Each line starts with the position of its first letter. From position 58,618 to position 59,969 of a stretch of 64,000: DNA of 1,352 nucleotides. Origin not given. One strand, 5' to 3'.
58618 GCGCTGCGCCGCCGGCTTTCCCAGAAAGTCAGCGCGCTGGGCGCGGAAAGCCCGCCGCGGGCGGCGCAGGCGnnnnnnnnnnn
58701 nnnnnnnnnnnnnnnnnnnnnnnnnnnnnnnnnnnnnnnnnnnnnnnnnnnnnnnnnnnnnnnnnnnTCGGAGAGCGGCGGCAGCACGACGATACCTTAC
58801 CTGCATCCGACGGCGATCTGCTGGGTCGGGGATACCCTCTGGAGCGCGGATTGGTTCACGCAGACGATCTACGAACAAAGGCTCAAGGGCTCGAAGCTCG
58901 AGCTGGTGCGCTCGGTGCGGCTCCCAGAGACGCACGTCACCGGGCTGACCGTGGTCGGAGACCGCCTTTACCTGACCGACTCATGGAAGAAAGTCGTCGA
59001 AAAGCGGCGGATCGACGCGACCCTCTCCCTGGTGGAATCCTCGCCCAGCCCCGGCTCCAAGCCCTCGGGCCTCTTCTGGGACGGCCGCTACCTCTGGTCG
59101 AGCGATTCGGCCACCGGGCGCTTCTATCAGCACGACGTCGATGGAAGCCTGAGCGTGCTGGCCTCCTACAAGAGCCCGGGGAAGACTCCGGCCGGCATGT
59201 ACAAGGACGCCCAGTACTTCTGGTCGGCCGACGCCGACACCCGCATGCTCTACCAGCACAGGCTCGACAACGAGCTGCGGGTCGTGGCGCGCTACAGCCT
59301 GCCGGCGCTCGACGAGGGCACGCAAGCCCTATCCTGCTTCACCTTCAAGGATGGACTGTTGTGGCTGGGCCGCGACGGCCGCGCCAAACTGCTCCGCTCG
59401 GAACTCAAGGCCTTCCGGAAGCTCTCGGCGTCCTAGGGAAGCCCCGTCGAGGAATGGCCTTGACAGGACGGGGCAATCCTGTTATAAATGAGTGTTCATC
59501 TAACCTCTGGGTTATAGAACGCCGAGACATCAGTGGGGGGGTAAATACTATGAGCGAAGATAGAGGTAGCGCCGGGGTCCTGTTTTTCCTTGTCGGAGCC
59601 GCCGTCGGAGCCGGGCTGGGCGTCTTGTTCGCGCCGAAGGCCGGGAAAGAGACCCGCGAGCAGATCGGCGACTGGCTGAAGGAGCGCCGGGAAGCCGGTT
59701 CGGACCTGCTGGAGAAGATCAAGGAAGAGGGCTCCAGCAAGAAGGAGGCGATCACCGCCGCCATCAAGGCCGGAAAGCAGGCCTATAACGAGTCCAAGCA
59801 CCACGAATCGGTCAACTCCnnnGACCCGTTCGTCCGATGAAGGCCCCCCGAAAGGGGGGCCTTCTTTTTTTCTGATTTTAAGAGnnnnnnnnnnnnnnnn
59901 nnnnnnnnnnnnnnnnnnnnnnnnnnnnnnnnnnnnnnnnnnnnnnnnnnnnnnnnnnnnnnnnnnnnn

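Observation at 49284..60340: Candidate novel signalling locus: PAS-HK, secreted LysM, giant coiled-coil HK, REC-TM-propeller, YtxH and stand-alone REC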

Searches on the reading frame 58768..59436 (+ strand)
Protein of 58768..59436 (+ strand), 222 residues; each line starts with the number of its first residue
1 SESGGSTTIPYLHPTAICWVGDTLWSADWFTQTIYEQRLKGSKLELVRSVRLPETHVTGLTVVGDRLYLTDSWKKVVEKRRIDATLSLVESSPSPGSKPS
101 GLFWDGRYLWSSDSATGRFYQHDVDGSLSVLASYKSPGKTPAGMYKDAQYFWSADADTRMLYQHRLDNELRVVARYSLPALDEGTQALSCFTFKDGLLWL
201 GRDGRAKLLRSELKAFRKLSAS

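Call 23: search_solved_structures(query=A2, max_evalue=1)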
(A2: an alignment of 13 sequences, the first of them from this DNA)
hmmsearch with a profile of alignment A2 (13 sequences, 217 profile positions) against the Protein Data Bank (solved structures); distinct sequences matched with E-value up to 1: 26.
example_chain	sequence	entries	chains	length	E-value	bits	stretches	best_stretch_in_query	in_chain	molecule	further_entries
9i3v_A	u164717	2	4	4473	7.2e-07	31.8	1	19-91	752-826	Low-density lipoprotein receptor-related protein 2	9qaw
9cwm_A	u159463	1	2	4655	1.1e-06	31.3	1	19-91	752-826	Low-density lipoprotein receptor-related protein 2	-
2z2p_A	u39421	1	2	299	2.6e-06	30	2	6-109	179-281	Virginiamycin B lyase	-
2z2n_A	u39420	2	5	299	1.5e-05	27.5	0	143-212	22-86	virginiamycin B lyase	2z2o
8em4_A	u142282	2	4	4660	4.7e-05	25.9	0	21-83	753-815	Low-density lipoprotein receptor-related protein 2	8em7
8s9p_B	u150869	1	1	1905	8.8e-05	25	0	19-171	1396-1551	Low-density lipoprotein receptor-related protein 4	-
8ffe_A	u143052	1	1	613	0.0001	24.8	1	58-127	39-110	Low-density lipoprotein receptor-related protein 6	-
3s94_A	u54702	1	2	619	0.0001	24.8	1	58-127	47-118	Low-density lipoprotein receptor-related protein 6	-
5gje_A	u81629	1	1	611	0.00011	24.7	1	58-127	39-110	Low-density lipoprotein receptor-related protein 6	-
4dg6_A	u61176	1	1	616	0.00011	24.7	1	58-127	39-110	Low-density lipoprotein receptor-related protein 6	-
6l6r_A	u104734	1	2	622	0.00012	24.6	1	58-127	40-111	Low-density lipoprotein receptor-related protein 6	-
8ctg_C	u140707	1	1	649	0.00015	24.3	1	58-127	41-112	Low-density lipoprotein receptor-related protein 6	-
7nam_A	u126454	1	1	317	0.00045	22.7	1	58-127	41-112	Low-density lipoprotein receptor-related protein 6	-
3sob_B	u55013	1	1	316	0.00047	22.6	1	58-127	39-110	Low-density lipoprotein receptor-related protein 6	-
3soq_A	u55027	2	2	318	0.00059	22.3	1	58-127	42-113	Low-density lipoprotein receptor-related protein 6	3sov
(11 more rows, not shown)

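Call 25: find_related_loci(query=A3, collection=metagenome_contigs, flank=10000)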
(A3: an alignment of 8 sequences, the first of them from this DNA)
Query A3 (217 aa) in metagenome_contigs; peptide patterns used: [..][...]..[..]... (x = any residue, [..] = any of these).
160 stretches matched a pattern; 42 encode a relative of the query (tblastn E <= 1e-3); 42 distinct loci.
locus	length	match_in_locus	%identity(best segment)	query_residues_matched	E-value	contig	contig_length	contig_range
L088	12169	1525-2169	54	1-215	3e-82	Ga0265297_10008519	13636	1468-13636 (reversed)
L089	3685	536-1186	53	1-217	2e-79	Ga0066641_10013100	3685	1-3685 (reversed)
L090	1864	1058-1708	53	1-217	1e-82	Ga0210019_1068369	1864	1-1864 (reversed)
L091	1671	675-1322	53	1-216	1e-82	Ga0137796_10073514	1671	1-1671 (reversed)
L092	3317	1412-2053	50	2-215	1e-77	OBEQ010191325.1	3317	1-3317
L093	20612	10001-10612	53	11-214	2e-75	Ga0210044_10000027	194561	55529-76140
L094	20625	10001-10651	49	1-215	5e-71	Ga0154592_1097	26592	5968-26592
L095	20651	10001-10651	49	1-215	5e-71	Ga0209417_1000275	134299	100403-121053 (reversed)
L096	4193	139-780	44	4-217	2e-70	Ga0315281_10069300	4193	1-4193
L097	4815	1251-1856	48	7-208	4e-67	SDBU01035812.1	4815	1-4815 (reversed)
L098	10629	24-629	49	7-208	3e-65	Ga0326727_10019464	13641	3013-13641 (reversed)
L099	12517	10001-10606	49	7-208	2e-65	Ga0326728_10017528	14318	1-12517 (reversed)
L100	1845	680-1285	45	7-208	4e-66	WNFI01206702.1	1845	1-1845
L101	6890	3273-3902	44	7-216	1e-63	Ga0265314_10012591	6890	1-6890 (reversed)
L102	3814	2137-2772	46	6-217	4e-62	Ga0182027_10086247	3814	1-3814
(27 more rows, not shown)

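Call 61: search_protein_representatives(protein=window:58768-59436:+)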
Query: 222 residues. Proteins with E-value up to 0.001 (for the whole library): 3001; up to 1e-10: 1069; up to 1e-30: 152. The best 150 are listed.
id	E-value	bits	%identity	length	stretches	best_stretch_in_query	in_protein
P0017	2.8e-122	422.6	83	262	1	4-221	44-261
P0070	5.8e-84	297.3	59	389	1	9-221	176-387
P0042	3.9e-74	265.1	50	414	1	7-217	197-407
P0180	2.4e-73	262.5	39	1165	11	87-167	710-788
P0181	4.4e-73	261.7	54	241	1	11-212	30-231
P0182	1.7e-70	253.2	31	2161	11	58-163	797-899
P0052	2.1e-68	246.4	50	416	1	9-219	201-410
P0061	2.5e-64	233.1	46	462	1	4-220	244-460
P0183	4.0e-64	232.4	48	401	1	5-217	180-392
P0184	1.6e-62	227.1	49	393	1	6-210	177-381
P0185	3.2e-60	219.6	36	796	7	84-168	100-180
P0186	5.5e-60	218.9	37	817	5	81-166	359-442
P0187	1.7e-59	217.3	46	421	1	6-214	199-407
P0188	4.4e-59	215.9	39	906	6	81-163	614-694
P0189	5.9e-57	208.9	47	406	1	10-211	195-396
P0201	6.9e-50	185.8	41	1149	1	3-218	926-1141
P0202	1.1e-49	185.1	44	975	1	6-210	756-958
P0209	1.1e-48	181.9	42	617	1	4-210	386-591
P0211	7.1e-47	176.0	42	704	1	4-213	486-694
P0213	1.8e-46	174.6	41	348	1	8-212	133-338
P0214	4.4e-46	173.4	39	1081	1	7-218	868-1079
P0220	6.0e-43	163.1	39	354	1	3-209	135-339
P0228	3.7e-41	157.3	25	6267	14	94-174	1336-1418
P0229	5.2e-41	156.8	39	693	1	6-210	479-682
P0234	1.8e-40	155.0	37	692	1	7-219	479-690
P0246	1.7e-38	148.6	36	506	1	6-217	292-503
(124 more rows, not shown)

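Call 62: search_protein_families(library=pfam, proteins=[P0209, P0211, P0229, P0234, P0201, P0202, P0214, P0213, P0220, P0246], max_evalue=0.001)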
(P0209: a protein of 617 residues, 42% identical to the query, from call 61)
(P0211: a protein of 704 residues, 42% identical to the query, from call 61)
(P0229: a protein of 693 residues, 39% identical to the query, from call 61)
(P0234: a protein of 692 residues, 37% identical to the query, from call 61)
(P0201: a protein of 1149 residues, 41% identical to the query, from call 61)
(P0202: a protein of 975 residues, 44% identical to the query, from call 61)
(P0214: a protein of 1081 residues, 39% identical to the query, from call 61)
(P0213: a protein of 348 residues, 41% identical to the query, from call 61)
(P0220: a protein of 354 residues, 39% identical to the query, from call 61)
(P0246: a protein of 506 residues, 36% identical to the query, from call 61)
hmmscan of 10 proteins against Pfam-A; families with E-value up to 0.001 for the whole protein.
P0209 (617 aa): 0 families

P0211 (704 aa): 0 families

P0229 (693 aa): 0 families

P0234 (692 aa): 0 families

P0201 (1149 aa): 0 families

P0202 (975 aa): 0 families

P0214 (1081 aa): 0 families

P0213 (348 aa): 0 families

P0220 (354 aa): 1 family
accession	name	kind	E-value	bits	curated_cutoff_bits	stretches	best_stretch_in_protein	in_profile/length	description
PF24684.1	Vgb_lyase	-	0.00037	19.8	50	1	156-310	68-220/290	Virginiamycin B lyase family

P0246 (506 aa): 1 family
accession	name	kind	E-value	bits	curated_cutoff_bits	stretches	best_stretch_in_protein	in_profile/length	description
PF08450.18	SGL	-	0.00071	19.7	26.3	0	364-418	116-170/246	SMP-30/Gluconolactonase/LRE-like region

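Call 64: list_cluster_members(proteins=[P0202, P0229, P0209, P0213, P0201, P0214, P0180, P0228, P0234, P0246])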
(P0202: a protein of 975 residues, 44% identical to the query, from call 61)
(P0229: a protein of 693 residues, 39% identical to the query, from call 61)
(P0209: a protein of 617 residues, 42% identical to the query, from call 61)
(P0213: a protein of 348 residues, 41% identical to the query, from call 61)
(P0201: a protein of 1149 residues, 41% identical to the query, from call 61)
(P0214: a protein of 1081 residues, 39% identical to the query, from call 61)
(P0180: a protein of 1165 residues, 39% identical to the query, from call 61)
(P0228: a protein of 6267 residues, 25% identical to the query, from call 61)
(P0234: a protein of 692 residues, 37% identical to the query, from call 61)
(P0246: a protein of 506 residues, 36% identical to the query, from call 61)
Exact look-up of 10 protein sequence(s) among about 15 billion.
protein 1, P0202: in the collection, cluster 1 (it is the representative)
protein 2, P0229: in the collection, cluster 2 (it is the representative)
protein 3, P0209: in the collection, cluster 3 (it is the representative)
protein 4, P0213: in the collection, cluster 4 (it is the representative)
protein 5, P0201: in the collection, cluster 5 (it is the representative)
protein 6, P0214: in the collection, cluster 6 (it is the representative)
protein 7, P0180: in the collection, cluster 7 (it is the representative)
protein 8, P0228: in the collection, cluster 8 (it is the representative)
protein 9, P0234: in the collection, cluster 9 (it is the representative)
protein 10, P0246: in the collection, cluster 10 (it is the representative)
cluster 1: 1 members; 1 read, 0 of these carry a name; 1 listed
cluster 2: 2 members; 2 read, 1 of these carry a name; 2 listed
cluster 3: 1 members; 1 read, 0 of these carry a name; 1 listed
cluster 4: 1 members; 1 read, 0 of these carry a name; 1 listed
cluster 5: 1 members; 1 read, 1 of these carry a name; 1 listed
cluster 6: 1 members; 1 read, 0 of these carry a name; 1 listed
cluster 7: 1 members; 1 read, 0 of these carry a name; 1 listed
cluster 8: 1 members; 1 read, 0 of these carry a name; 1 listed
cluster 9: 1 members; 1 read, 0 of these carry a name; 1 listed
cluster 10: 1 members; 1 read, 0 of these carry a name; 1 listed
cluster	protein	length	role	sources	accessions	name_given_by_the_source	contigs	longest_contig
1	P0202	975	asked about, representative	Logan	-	-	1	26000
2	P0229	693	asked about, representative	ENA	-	-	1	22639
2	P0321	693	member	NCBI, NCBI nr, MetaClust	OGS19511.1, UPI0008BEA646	MAG: hypothetical protein A2219_08455 [Elusimicrobia bacterium RIFOXYA2_FULL_50_26] | status=active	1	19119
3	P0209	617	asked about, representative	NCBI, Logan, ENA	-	-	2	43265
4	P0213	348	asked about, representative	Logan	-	-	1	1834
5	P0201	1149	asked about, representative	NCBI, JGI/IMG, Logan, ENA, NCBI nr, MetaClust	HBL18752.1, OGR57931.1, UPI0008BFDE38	MAG: hypothetical protein A2X36_05160 [Elusimicrobia bacterium GWA2_69_24] | status=active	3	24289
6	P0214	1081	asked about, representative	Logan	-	-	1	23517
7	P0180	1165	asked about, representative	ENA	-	-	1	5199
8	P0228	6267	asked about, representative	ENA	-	-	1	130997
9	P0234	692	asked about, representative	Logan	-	-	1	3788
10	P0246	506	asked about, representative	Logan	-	-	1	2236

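Call 67: find_encoding_contigs(protein=P0201, flank=8000, max_places=1)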
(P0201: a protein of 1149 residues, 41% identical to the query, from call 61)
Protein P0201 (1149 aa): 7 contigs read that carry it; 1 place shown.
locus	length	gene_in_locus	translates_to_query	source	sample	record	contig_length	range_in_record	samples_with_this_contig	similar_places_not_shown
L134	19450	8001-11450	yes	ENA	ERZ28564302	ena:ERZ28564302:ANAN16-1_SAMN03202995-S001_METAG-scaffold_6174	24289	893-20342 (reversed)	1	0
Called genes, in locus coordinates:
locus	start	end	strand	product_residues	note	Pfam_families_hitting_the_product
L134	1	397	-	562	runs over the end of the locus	PF00069:Pkinase, PF07714:PK_Tyr_Ser-Thr, PF03109:ABC1 (weak)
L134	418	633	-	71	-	-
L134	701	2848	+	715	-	PF00515:TPR_1 (faint), PF13429:TPR_15 (faint), PF13176:TPR_7 (faint), PF13181:TPR_8 (faint), PF13432:TPR_16 (weak), PF13432:TPR_16 (weak), PF07719:TPR_2 (weak), PF08486:SpoIID, +7 more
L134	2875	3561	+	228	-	-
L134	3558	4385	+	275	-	PF01869:BcrAD_BadFG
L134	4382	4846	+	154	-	PF02502:LacAB_rpiB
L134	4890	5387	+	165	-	PF00702:Hydrolase, PF08282:Hydrolase_3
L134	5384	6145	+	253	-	PF02563:Poly_export, PF10531:SLBB, PF22461:SLBB_2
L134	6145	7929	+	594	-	PF02706:Wzz, PF13807:GNVR, PF01656:CbiA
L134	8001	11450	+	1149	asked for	-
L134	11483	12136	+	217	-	-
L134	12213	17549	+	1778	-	PF24681:Kelch_KLHDC2_KLHL20_DRC7, PF24981:Beta-prop_ATRN-LZTR1, PF13415:Beta-prop_FBX42, PF13418:Beta-prop_TYW4, PF24681:Kelch_KLHDC2_KLHL20_DRC7, PF24981:Beta-prop_ATRN-LZTR1, PF13415:Beta-prop_FBX42, PF13964:Beta-prop_Calicin, +13 more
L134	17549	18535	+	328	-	PF03687:UPF0164 (faint), PF19572:PorV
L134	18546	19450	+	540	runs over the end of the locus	-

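Call 85: search_protein_families(library=pfam, alignment_id=A2, max_evalue=10)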
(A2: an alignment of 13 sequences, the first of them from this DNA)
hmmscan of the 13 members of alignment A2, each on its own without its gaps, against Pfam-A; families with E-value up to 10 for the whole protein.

A. member 1, seq(217 aa): 1 family
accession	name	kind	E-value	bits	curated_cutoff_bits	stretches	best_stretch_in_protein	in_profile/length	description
PF21959.2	DUF6923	-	0.11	12.7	27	0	95-129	132-167/234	Repeat of unknown function (DUF6923)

B. families by the number of members that match (of 13 scanned): 14 families
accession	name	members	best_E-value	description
PF08450.18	SGL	6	1.8e-05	SMP-30/Gluconolactonase/LRE-like region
PF21959.2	DUF6923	4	0.042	Repeat of unknown function (DUF6923)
PF03548.22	LolA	2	0.0017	Outer membrane lipoprotein carrier protein LolA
PF12275.14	DUF3616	2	0.0062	Protein of unknown function (DUF3616)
PF01436.27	NHL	2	0.012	NHL repeat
PF10282.15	Lactonase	1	0.0025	Lactonase, 7-bladed beta-propeller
PF20055.5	DUF6454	1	0.005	Family of unknown function (DUF6454)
PF14775.11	NYD-SP28_assoc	1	0.021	Sperm tail C-terminal domain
PF19855.4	DUF6330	1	0.1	Family of unknown function (DUF6330)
PF16378.10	DUF4988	1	0.14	Domain of unknown function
PF08309.17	LVIVD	1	0.15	LVIVD repeat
PF22820.2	TcaA_3rd_4th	1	0.17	TcaA protein 3rd/4th domain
PF23414.1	Beta-prop_EML_2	1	0.18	Echinoderm microtubule-associated protein second beta-propeller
PF01244.27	Peptidase_M19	1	0.24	Membrane dipeptidase (Peptidase family M19)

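Call 91: search_protein_families(library=pfam, proteins=[L094:1068-2285:+, L094:2374-4731:+, L094:4834-7323:+, L094:7426-8505:+, L094:10851-11618:+, L094:12815-13819:+], max_evalue=0.01)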
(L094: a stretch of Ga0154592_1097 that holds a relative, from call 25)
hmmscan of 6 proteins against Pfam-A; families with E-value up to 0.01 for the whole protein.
L094:1068-2285:+ (405 aa): 4 families
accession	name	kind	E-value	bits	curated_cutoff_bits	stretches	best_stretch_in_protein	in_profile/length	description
PF13635.12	DUF4143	-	5.3e-40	137.2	28.1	1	214-363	1-159/160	Domain of unknown function (DUF4143)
PF13173.12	AAA_14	-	1.4e-27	96.7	27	1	23-153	3-128/129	AAA domain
PF01637.24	ATPase_2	-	0.00017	21.9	33.2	1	13-69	9-68/225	ATPase domain predominantly from Archaea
PF13401.12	AAA_22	-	0.00024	21.8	27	1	21-126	4-126/130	AAA domain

L094:2374-4731:+ (785 aa): 3 families
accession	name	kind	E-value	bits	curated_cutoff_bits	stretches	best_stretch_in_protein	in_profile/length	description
PF17167.11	Glyco_hydro_94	-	6.7e-101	338.5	27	1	310-730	1-420/420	Glycosyl hydrolase 94 superfamily, catalytic domain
PF06165.18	GH94_b-supersand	-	2.6e-73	247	23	1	24-279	1-251/251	Glycosyl hydrolase 94, supersandwich domain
PF03633.20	Glyco_hydro_65C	-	0.00011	22.3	22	1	732-768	2-38/62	Glycosyl hydrolase family 65, C-terminal domain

L094:4834-7323:+ (829 aa): 4 families
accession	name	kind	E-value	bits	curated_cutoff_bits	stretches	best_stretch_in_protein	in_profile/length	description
PF01301.25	Glyco_hydro_35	-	1.2e-41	143.8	27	1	45-240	1-175/319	Glycosyl hydrolases family 35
PF02449.21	Glyco_hydro_42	-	2.8e-23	83.3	21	1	65-318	7-247/376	Beta-galactosidase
PF22369.2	GLMA_2nd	-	5.5e-17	62.2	27.7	1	495-607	6-122/138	GLMA-like, second domain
PF21878.2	STIV_turret_1st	-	0.003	18.1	27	1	342-415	20-93/134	C381 turret protein 1st galactose-binding domain-like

L094:7426-8505:+ (359 aa): 6 families
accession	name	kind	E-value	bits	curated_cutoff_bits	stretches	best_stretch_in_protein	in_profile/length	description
PF00005.33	ABC_tran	-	4.4e-35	121.7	25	1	30-172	1-136/137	ABC transporter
PF13304.12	AAA_21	-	6.2e-07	30.2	27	0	128-204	221-299/304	AAA domain, putative AbiEii toxin, Type IV TA system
PF08402.16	TOBE_2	-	2.2e-06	28.1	21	1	278-347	2-76/76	TOBE domain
PF02463.25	SMC_N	-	0.00022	21.2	40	1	40-220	24-216/220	RecF/RecN/SMC N terminal domain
PF13191.12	AAA_16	-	0.0022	19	32.6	1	40-159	24-124/167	AAA ATPase domain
PF00004.35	AAA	-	0.0034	18.3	21.2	0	45-62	3-20/131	ATPase family associated with various cellular activities (AAA)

L094:10851-11618:+ (255 aa): 2 families
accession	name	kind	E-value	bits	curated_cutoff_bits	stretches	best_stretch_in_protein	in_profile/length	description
PF13578.12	Methyltransf_24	-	2.8e-09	38.3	26.3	1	58-175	1-104/105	Methyltransferase domain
PF01596.23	Methyltransf_3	-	8.7e-07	28.9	22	1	42-154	33-135/204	O-methyltransferase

L094:12815-13819:+ (334 aa): 3 families
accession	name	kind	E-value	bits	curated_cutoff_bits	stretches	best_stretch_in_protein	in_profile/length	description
PF00892.27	EamA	-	4.2e-30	105.2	28.2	2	41-168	9-134/135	EamA-like transporter family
PF03151.22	TPT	-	4.5e-06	26.7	30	1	99-238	68-200/291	Triose-phosphate Transporter family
PF08627.16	CRT-like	-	0.0043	16.5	26.9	1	114-173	85-143/335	CRT-like, chloroquine-resistance transporter-like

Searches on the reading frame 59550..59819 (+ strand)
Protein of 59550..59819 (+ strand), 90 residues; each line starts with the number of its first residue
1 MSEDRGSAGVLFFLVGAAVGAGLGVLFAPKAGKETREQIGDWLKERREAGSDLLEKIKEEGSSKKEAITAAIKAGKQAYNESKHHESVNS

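Call 9: search_protein_families(library=pfam, proteins=[window:59550-59819:+], max_evalue=0.01)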
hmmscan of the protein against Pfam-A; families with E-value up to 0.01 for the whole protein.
seq(90 aa): 1 family
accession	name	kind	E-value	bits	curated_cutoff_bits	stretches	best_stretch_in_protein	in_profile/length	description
PF12732.12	YtxH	-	5.5e-16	59.2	37.5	1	11-76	2-67/71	YtxH-like protein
